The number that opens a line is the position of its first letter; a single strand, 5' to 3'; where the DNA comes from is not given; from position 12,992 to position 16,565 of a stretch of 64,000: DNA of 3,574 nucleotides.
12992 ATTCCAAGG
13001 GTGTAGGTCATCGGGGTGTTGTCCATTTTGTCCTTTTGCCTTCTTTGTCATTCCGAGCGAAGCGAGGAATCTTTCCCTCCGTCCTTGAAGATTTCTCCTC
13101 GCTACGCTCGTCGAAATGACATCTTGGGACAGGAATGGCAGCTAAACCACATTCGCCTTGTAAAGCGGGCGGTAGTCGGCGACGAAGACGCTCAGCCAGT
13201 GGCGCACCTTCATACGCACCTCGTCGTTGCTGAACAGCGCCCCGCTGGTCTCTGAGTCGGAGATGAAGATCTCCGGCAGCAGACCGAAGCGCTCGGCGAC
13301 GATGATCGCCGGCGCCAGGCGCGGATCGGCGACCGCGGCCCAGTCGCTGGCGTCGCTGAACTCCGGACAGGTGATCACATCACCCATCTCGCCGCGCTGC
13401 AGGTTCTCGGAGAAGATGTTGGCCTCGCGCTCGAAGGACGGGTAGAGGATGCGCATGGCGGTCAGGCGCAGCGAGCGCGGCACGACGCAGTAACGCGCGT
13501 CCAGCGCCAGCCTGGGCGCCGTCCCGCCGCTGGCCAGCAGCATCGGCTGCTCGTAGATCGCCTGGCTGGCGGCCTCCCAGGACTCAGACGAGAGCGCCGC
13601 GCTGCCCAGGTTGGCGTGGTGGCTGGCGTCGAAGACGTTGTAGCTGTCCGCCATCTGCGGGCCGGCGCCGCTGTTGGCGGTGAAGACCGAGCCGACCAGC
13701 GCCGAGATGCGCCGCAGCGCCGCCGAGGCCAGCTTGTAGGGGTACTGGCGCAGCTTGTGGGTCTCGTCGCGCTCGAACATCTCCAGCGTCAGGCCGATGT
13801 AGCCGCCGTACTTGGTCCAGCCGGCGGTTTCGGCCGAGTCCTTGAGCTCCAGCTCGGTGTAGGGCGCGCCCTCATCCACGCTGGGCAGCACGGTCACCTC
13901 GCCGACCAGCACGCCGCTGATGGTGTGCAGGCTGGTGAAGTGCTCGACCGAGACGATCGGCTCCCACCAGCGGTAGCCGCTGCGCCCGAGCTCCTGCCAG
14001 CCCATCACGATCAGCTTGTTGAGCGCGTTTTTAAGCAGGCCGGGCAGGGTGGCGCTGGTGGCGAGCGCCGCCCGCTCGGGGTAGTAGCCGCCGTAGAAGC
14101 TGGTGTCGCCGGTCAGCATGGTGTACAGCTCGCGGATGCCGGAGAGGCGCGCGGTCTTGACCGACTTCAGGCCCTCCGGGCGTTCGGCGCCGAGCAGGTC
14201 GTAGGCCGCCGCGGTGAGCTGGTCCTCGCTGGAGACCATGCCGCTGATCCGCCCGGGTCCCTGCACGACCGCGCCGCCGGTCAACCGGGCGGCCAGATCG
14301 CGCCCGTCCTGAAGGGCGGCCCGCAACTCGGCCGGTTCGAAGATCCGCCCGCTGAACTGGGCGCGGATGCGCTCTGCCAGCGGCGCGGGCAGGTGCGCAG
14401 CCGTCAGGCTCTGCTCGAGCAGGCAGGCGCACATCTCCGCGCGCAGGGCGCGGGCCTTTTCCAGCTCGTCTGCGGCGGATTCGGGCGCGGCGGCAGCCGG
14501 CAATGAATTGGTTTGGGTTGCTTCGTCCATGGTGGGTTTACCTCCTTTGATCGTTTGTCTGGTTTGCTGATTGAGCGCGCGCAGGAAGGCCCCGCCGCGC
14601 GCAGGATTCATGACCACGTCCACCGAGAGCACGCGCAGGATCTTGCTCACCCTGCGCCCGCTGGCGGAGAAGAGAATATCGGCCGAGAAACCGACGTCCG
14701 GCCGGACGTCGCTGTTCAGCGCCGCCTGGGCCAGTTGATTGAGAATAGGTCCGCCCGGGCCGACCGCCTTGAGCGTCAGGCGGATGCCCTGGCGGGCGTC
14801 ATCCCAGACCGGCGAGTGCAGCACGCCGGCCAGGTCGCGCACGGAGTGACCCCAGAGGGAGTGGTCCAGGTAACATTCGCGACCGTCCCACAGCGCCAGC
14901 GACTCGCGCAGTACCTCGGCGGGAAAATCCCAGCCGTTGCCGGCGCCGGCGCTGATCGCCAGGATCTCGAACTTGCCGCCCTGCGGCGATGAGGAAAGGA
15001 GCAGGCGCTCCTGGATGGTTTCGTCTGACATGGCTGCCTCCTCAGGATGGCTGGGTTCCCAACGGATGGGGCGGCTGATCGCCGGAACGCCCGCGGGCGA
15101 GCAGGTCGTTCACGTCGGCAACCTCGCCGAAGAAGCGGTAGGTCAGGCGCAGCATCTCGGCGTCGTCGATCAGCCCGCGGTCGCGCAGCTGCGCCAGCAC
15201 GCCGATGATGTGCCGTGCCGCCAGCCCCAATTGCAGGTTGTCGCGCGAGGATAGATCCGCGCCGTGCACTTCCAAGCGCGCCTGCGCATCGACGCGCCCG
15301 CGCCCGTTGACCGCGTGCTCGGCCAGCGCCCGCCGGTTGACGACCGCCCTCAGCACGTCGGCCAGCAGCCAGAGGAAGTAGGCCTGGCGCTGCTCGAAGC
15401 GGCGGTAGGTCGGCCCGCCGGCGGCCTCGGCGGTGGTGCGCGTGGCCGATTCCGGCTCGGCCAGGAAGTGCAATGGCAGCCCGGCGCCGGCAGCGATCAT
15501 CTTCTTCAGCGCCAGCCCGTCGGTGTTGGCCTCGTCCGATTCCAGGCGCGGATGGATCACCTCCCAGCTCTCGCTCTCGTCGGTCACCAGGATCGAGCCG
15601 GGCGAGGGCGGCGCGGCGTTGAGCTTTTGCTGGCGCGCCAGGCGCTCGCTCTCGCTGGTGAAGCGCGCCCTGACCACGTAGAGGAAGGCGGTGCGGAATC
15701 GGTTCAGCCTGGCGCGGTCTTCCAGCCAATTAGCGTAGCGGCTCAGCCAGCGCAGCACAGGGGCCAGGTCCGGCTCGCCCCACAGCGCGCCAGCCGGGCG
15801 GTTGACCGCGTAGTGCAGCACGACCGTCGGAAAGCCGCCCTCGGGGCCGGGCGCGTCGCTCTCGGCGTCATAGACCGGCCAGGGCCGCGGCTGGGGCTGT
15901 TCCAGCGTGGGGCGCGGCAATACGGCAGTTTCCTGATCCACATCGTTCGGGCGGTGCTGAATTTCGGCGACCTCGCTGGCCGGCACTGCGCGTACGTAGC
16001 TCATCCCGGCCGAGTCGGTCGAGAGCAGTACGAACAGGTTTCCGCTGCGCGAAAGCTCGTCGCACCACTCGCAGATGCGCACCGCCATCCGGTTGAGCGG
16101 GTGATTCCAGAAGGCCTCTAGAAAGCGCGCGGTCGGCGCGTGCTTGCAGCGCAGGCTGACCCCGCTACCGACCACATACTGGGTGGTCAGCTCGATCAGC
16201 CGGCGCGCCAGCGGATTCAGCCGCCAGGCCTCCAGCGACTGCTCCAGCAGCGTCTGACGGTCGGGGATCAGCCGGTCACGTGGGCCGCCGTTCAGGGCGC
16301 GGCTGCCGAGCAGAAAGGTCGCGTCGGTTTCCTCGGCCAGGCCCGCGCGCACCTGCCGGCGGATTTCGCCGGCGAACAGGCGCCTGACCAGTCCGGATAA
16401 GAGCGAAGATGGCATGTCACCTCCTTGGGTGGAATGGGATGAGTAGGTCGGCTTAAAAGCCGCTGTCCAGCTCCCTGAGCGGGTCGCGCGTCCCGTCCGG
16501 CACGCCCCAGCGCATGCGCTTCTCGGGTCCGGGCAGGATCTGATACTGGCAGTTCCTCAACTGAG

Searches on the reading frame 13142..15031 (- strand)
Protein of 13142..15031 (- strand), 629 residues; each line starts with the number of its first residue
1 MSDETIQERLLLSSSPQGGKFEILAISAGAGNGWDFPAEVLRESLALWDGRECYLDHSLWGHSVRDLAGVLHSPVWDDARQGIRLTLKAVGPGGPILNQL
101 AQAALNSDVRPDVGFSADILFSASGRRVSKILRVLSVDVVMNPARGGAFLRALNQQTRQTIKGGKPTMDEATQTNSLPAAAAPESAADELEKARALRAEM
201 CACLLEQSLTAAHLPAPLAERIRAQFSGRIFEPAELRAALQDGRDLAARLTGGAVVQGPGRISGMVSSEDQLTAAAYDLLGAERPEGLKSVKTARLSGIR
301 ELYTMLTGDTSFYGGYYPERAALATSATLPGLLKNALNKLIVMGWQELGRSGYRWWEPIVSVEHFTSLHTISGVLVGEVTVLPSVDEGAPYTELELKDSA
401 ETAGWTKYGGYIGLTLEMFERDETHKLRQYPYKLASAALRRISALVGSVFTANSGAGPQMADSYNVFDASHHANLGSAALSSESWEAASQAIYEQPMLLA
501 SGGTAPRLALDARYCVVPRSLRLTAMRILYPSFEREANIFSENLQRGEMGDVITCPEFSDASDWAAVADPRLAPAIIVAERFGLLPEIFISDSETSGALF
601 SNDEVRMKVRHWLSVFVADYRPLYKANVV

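Call 12: search_protein_families(library=pfam, proteins=[window:13142-15031:-], max_evalue=0.00001)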
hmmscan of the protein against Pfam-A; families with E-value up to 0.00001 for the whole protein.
window:13142-15031:- (629 aa): 1 family
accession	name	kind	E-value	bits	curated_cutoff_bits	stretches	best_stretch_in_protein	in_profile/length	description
PF25209.1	Phage_capsid_4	-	1.6e-26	94.6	27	1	322-626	2-262/262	Phage capsid protein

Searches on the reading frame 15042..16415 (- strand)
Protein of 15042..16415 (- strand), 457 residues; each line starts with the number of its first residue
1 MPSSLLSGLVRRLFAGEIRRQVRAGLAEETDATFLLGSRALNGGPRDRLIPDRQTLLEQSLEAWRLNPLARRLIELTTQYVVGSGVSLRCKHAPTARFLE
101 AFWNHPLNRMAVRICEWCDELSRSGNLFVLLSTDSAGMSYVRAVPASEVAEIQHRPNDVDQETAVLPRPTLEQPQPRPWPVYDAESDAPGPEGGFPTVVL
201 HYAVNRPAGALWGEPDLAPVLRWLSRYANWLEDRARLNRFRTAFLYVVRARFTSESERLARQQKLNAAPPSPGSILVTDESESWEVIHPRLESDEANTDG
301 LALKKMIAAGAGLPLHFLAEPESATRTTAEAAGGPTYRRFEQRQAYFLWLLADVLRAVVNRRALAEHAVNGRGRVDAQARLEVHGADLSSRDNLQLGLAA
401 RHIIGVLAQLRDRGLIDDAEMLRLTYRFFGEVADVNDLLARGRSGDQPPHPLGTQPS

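Call 12: search_protein_families(library=pfam, proteins=[window:15042-16415:-], max_evalue=0.00001)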
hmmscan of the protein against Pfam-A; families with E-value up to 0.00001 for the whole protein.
window:15042-16415:- (457 aa): 1 family
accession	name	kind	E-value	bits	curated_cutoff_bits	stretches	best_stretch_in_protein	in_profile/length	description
PF05136.18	Phage_portal_2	-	6.6e-06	25.9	32.9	0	39-92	9-62/354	Phage portal protein, lambda family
